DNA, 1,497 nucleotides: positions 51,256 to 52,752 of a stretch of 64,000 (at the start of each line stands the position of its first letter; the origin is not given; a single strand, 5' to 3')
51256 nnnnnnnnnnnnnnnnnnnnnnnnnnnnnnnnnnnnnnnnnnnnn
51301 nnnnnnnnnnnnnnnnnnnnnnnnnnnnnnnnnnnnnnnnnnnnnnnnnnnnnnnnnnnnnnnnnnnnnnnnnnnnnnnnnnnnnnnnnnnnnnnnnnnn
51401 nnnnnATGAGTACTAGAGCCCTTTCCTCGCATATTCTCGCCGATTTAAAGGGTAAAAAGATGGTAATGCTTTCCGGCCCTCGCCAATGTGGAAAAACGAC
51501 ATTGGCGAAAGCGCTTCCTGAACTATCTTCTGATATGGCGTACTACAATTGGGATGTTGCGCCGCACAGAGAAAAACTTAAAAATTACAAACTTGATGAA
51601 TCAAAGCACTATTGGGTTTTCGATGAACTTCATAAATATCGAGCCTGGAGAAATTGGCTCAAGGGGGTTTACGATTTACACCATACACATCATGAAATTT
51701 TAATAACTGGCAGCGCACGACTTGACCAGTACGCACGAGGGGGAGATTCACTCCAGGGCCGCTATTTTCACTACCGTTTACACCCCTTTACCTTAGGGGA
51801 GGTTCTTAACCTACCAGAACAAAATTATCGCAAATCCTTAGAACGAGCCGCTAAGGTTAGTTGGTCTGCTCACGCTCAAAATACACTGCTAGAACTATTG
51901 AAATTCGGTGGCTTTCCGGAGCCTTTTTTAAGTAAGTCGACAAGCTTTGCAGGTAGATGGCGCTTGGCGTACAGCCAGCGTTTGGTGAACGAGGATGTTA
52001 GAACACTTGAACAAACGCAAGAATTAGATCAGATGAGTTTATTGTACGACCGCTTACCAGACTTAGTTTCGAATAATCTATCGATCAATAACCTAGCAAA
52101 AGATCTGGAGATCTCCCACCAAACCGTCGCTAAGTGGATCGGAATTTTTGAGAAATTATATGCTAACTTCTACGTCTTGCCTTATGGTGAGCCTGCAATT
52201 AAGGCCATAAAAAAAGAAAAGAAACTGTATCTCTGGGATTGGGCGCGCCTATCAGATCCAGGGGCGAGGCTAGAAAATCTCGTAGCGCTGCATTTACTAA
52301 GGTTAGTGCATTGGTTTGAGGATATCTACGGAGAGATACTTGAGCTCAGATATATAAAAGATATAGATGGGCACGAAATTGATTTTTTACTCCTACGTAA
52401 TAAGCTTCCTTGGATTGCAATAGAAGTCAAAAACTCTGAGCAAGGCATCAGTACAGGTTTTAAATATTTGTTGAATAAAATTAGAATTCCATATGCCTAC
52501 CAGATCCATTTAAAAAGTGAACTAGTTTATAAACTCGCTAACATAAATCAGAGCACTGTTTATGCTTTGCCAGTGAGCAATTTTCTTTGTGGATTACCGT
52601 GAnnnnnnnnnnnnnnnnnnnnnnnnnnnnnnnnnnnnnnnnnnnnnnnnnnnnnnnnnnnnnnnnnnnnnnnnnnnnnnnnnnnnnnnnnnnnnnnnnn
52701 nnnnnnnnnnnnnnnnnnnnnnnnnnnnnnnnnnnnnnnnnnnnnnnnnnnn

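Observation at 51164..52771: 1.46-kb low-GC insertion carrying a DUF4143-type AAA ATPase, flanked by perfect 72-bp direct repeats that preserve the 3' ends of two convergent genes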

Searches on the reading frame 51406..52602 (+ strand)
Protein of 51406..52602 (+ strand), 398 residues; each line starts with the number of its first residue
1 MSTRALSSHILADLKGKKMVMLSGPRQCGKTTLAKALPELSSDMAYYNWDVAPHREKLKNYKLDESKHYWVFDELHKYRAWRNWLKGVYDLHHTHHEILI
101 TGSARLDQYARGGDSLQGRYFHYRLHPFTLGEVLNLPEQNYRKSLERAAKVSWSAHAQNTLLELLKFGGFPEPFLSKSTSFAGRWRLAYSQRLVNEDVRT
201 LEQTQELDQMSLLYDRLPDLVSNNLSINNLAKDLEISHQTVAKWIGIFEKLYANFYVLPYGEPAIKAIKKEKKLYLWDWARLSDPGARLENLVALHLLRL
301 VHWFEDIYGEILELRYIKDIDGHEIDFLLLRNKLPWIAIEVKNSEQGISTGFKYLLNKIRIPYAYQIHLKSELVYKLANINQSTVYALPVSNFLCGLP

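Call 6: search_protein_families(library=pfam, proteins=[window:51406-52602:+], max_evalue=0.01)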
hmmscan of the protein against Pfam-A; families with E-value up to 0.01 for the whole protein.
window:51406-52602:+ (398 aa): 5 families
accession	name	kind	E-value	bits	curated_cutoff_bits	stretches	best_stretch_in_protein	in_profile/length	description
PF13173.12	AAA_14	-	3.1e-23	82.6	27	1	17-134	2-129/129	AAA domain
PF13635.12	DUF4143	-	3.2e-20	72.9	28.1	1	196-343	2-159/160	Domain of unknown function (DUF4143)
PF04313.20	HSDR_N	-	0.0027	18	25.1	1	311-353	115-156/198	Type I restriction enzyme R protein N terminus (HSDR_N)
PF13238.12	AAA_18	-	0.0052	17.7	29.4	1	20-96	1-84/128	AAA domain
PF01637.24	ATPase_2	-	0.009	16.3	33.2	0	14-62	17-66/225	ATPase domain predominantly from Archaea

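Call 10: find_encoding_contigs(protein=window:51406-52602:+, flank=6000, max_places=10)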
Protein window:51406-52602:+ (398 aa): 4 contigs read that carry it; 4 places shown.
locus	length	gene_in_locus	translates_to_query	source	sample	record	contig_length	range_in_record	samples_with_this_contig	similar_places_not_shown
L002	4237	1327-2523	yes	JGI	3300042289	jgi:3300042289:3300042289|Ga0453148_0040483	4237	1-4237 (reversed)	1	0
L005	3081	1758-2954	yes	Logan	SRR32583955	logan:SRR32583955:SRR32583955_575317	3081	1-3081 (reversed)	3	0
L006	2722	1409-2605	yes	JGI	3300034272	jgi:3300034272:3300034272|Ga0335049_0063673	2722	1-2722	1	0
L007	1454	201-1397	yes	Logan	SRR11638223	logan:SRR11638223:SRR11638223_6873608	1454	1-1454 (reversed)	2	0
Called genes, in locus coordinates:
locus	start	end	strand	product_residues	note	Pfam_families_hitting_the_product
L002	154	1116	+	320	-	PF01073:3Beta_HSD, PF01370:Epimerase, PF02719:Polysacc_synt_2 (weak), PF04321:RmlD_sub_bind, PF07993:NAD_binding_4, PF16363:GDP_Man_Dehyd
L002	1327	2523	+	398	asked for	PF13173:AAA_14, PF13635:DUF4143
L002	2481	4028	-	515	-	-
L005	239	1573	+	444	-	PF00583:Acetyltransf_1, PF13673:Acetyltransf_10, PF13508:Acetyltransf_7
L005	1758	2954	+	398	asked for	PF13173:AAA_14, PF13635:DUF4143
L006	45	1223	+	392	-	PF00583:Acetyltransf_1, PF13673:Acetyltransf_10, PF13508:Acetyltransf_7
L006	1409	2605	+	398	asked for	PF13173:AAA_14, PF13635:DUF4143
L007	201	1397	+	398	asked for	PF13173:AAA_14, PF13635:DUF4143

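Call 18: search_protein_families(library=padloc, proteins=[window:51406-52602:+, L005:239-1573:+], max_evalue=0.01)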
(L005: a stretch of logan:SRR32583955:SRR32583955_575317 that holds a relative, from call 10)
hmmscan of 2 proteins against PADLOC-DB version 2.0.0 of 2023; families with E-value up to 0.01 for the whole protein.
window:51406-52602:+ (398 aa): 9 families
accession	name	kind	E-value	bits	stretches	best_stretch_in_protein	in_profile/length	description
PDLC04790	PDC-S01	-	3e-50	169.2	1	3-354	13-378/422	-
PDLC04789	PDC-S01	-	1.4e-35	121.1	1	1-278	1-267/375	-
PDLC04787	PDC-S01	-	1.5e-30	104.4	1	9-339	19-353/412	-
PDLC04791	PDC-S01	-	8.3e-13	45.8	1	8-133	8-150/395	-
PDLC04786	PDC-S01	-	3.8e-11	40.4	2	16-172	19-198/439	-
PDLC04788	PDC-S01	-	3e-05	21.1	0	15-60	17-62/448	-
PDLC02911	VakA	-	0.0023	16.5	1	18-69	3-53/163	-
PDLC04792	PDC-S01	-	0.0035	14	0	15-37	17-39/452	-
PDLC02914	ATPase-Toprim_I-B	-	0.01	13.1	0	12-46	20-54/443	-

L005:239-1573:+ (444 aa): 1 family
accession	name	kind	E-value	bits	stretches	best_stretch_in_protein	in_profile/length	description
PDLC03860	LmuB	-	0.002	14.8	1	58-157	204-293/565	-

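Call 19: search_protein_families(library=ncbifam, proteins=[window:51406-52602:+, L005:239-1573:+], max_evalue=0.01)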
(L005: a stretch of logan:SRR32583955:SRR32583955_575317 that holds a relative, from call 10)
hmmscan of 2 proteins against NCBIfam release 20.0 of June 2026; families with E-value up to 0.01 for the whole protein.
window:51406-52602:+ (398 aa): 1 family
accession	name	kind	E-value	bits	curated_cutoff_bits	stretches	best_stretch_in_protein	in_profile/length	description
TIGR03420.1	DnaA_homol_Hda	equivalog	0.006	16.1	194.8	0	12-96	33-120/226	DnaA regulatory inactivator Hda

L005:239-1573:+ (444 aa): 18 families
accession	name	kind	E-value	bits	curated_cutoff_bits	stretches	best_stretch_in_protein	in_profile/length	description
TIGR01575.1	rimI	equivalog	1.2e-27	96.6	86.4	1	282-411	2-132/132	ribosomal protein S18-alanine N-acetyltransferase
NF007025.1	PRK09491.1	equivalog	1.3e-17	64.1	173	1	275-405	4-133/145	ribosomal protein S18-alanine N-acetyltransferase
NF002959.0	PRK03624.1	equivalog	2.6e-08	33.7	124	1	311-397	49-135/147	GNAT family acetyltransferase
NF040501.1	resist_ArsN2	equivalog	1e-05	25.1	125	1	315-393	28-103/133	arsenic resistance N-acetyltransferase ArsN2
NF040503.1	resist_ArsN1a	equivalog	4.8e-05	23.2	170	1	312-397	49-139/159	arsinothricin resistance N-acetyltransferase ArsN1 family A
NF007853.0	PRK10562.1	equivalog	6.5e-05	23.2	125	1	315-395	52-124/146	N-acetyltransferase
NF000360.1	sat4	exception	0.00019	21.5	380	1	309-404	70-166/180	streptothricin N-acetyltransferase Sat4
TIGR03448.1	mycothiol_MshD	equivalog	0.00032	20.1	163.1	1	313-364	48-101/294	mycothiol synthase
NF007807.0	PRK10514.1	equivalog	0.00072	19.5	134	1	317-395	57-126/147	acetyltransferase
NF007338.0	PRK09831.1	equivalog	0.0011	19.1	146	1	310-392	55-125/150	GNAT family N-acetyltransferase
TIGR04523.1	Mplasa_alph_rch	subfamily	0.0015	16.5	270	1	75-142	282-350/745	helix-rich protein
TIGR02406.1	ectoine_EctA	equivalog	0.0016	18.5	120.6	1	314-393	42-125/157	diaminobutyrate acetyltransferase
NF053587.1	SpmdActasePaiA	equivalog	0.0037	17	250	1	334-404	90-160/172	spermidine/spermine N(1)-acetyltransferase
NF045487.1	ASRP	equivalog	0.0038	15.9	300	1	76-157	340-420/593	archaea-specific SMC-related protein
NF000482.1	AAC_3_XI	exception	0.0039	17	300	1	339-391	80-132/148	aminoglycoside N-acetyltransferase AAC(3)-XI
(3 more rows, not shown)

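Call 21: find_related_loci(query=window:51406-52602:+, collection=metagenome_contigs, flank=6000)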
Query window:51406-52602:+ (398 aa) in metagenome_contigs; peptide patterns used: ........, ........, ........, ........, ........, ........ (x = any residue, [..] = any of these).
36 stretches matched a pattern; 1 encode a relative of the query (tblastn E <= 1e-3); 1 distinct loci.
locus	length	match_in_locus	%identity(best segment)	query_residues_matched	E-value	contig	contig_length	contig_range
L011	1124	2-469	75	243-398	1e-79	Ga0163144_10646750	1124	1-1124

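Call 23: find_homologous_proteins(query=window:51406-52602:+, max_evalue=1e-10)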
Query window:51406-52602:+ (398 aa): 7976 proteins with E <= 1e-10 among 8000 candidates; the best 120 are listed.
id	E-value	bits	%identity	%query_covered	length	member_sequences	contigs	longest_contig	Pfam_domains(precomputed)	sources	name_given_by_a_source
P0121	5.1e-270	913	100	100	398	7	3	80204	PF13173.13,PF13635.13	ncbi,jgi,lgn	jgi:hypothetical protein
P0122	7.4e-208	708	76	100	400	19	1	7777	PF13173.13,PF13635.13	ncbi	-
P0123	3.5e-207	706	75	100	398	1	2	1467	PF13173.13,PF13635.13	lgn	-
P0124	2.3e-202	690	73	100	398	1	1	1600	PF13173.13,PF13635.13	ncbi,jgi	jgi:predicted AAA+ superfamily ATPase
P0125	2.4e-173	595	65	100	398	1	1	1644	PF13173.13,PF13635.13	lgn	-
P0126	1.3e-171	589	64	100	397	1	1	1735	PF13173.13,PF13635.13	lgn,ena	-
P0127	1.7e-170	585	63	100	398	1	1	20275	PF13173.13,PF13635.13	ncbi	-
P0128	2.5e-166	572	62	100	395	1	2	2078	PF13173.13,PF13635.13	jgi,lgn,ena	jgi:predicted AAA+ superfamily ATPase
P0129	7.1e-157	540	59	95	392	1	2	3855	PF13173.13,PF13635.13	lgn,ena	-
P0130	4.1e-153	528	59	100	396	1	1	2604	PF13173.13,PF13635.13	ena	-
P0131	7.2e-152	524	56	99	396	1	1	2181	PF13173.13,PF13635.13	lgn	-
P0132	3.5e-143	495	55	100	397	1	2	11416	PF13173.13,PF13635.13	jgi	jgi:uncharacterized protein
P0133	1.4e-140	487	55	95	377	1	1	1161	PF13173.13,PF13635.13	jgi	jgi:predicted AAA+ superfamily ATPase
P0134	2.2e-140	486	54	99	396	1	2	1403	PF13173.13,PF13635.13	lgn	-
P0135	5.1e-140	485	55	100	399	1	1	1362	PF13173.13,PF13635.13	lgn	-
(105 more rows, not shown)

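Call 24: find_encoding_contigs(protein=P0122, flank=5000, max_places=4)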
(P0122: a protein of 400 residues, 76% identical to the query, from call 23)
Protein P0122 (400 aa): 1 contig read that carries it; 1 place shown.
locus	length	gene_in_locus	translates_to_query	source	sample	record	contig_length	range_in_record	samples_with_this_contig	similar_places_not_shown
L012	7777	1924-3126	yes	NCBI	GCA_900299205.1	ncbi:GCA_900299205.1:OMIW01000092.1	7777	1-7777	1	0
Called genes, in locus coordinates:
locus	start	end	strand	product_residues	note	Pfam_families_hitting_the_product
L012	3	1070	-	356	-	?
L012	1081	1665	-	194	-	PF04542:Sigma70_r2, PF08281:Sigma70_r4_2, PF04545:Sigma70_r4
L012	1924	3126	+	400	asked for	PF13173:AAA_14, PF13635:DUF4143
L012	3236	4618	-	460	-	PF04326:SLFN_AlbA_2, PF13749:HATPase_c_4, PF22168:DIP2311-like_C (weak)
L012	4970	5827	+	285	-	PF13302:Acetyltransf_3 (weak), PF00583:Acetyltransf_1, PF13508:Acetyltransf_7 (weak), PF08445:FR47 (weak)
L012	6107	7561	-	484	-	-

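Call 25: find_encoding_contigs(protein=P0127, flank=5000, max_places=4)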
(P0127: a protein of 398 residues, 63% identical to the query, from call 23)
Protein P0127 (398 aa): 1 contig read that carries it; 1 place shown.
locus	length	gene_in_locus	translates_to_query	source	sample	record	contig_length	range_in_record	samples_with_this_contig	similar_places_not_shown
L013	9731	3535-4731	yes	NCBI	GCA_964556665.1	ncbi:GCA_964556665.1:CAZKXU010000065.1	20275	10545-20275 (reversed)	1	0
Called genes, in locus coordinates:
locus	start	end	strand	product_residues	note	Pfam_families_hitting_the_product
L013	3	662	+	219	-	?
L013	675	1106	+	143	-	PF09424:YqeY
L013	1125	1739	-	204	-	PF08843:AbiEii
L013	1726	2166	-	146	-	-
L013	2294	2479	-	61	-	-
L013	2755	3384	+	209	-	PF00293:NUDIX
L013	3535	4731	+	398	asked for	PF13173:AAA_14, PF13635:DUF4143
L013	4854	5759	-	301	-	PF13472:Lipase_GDSL_2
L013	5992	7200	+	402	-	PF13173:AAA_14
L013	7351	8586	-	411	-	PF20573:DUF6782 (weak), PF26686:DUF8575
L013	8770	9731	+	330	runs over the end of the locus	-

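Call 26: find_encoding_contigs(protein=P0132, flank=5000, max_places=4)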
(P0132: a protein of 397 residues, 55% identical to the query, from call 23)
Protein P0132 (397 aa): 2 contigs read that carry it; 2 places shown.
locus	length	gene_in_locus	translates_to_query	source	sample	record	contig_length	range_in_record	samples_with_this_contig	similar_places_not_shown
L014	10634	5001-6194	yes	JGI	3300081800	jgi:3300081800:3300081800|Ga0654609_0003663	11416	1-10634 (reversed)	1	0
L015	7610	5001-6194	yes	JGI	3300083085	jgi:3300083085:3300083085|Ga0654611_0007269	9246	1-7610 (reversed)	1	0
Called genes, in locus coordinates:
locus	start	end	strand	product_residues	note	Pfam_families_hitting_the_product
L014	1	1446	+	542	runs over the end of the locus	PF07698:7TM-7TMR_HD, PF01966:HD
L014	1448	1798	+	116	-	PF02130:YbeY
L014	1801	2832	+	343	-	-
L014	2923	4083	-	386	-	PF13173:AAA_14, PF13635:DUF4143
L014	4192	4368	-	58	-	-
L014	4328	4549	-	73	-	-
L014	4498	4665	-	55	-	-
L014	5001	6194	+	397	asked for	PF13173:AAA_14, PF13635:DUF4143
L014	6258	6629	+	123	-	-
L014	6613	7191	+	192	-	PF08843:AbiEii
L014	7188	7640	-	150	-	PF01850:PIN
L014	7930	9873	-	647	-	PF00512:HisKA, PF02518:HATPase_c, PF00072:Response_reg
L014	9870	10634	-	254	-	?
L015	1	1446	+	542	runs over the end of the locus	PF07698:7TM-7TMR_HD, PF01966:HD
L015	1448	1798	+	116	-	PF02130:YbeY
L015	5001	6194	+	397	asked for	PF13173:AAA_14, PF13635:DUF4143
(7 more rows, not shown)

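Call 40: find_related_loci(query=window:51406-52602:+, collection=genome_contigs, flank=6000)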
Query window:51406-52602:+ (398 aa) in genome_contigs; peptide patterns used: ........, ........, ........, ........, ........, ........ (x = any residue, [..] = any of these).
18 stretches matched a pattern; 3 encode a relative of the query (tblastn E <= 1e-3); 3 distinct loci.
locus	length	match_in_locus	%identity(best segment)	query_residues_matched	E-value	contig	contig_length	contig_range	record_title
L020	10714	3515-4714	77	1-398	0e+0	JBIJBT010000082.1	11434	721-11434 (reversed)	MAG: Bdellovibrionota bacterium isolate ME2006-08-10D11_3300044971_group2_bin236 Rohwer_bin1194_scaffold_5289_c1, whole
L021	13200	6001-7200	77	1-398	0e+0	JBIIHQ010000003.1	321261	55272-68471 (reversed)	MAG: Bdellovibrionota bacterium isolate ME2001-08-13pf_3300042453_group1_bin131 Rohwer_bin1193_scaffold_11_c1, whole gen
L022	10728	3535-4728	63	1-398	7e-176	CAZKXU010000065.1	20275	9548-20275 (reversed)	MAG TPA_asm: uncultured Bdellovibrionales bacterium isolate SRP150892_co2_139 genome assembly, contig: NODE_3671_length_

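Call 56: find_related_loci(query=A6, collection=viral_contigs, flank=5000)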
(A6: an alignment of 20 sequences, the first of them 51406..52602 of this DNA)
Query A6 (398 aa) in viral_contigs; peptide patterns used: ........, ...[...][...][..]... (x = any residue, [..] = any of these).
5 stretches matched a pattern, but none encodes a relative of the query by tblastn (E <= 1e-3).

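Call 57: find_homologous_proteins(query=L020:2475-3254:-, max_evalue=1e-30)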
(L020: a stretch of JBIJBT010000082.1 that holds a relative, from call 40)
Query L020:2475-3254:- (259 aa): 1217 proteins with E <= 1e-30 among 1865 candidates; the best 120 are listed.
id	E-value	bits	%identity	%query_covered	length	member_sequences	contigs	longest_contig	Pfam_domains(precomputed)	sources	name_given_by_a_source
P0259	3.9e-159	546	94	97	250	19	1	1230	PF13847.13,PF13489.13,PF13649.13,PF08241.19,PF08242.19,PF05401.17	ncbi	-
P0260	9.1e-74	266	52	93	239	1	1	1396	PF13847.13,PF13489.13,PF13649.13,PF08241.19,PF08242.19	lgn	-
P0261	9.4e-73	263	51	93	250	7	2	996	PF13847.13,PF13489.13,PF13649.13,PF08241.19,PF08242.19,PF05401.17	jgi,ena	jgi:SAM-dependent methyltransferase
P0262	2.7e-72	261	51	95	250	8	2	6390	PF13847.13,PF13489.13,PF13649.13,PF08241.19,PF08242.19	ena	-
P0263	6.7e-72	260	50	92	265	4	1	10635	PF13847.13,PF13489.13,PF13649.13,PF08241.19,PF08242.19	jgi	jgi:SAM-dependent methyltransferase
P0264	6.9e-72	260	50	95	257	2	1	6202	PF13847.13,PF13489.13,PF05175.21,PF13649.13,PF08241.19,PF08242.19,PF05401.17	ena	-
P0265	1.1e-71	259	50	93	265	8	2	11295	PF13847.13,PF13489.13,PF13649.13,PF08241.19,PF08242.19,PF05401.17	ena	-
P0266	1.1e-70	256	49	93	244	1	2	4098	PF13847.13,PF13489.13,PF08003.18,PF03848.21,PF05175.21,PF13649.13,PF01209.25,PF08241.19,PF08242.19,PF05401.17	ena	-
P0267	3.8e-70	254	48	93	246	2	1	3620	PF13847.13,PF13489.13,PF03848.21,PF05175.21,PF13649.13,PF08241.19,PF08242.19,PF05401.17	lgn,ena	-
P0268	5.7e-70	254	47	92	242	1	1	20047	PF13847.13,PF13489.13,PF13649.13,PF08241.19,PF08242.19,PF05401.17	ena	-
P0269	9.8e-69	250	50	93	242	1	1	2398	PF13847.13,PF13489.13,PF05175.21,PF13649.13,PF08241.19,PF08242.19,PF05401.17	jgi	jgi:SAM-dependent methyltransferase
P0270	1.9e-68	249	49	92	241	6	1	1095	PF13847.13,PF13489.13,PF13649.13,PF08241.19,PF08242.19,PF05401.17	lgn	-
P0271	1.9e-68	249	48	93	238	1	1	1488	PF13847.13,PF13489.13,PF05175.21,PF13649.13,PF08241.19,PF08242.19,PF05401.17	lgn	-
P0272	2.2e-68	249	49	93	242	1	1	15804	PF13847.13,PF13489.13,PF05175.21,PF13649.13,PF08241.19,PF08242.19,PF05401.17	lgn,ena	-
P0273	2.8e-68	248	49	93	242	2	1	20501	PF13847.13,PF13489.13,PF05175.21,PF13649.13,PF08241.19,PF08242.19,PF05401.17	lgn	-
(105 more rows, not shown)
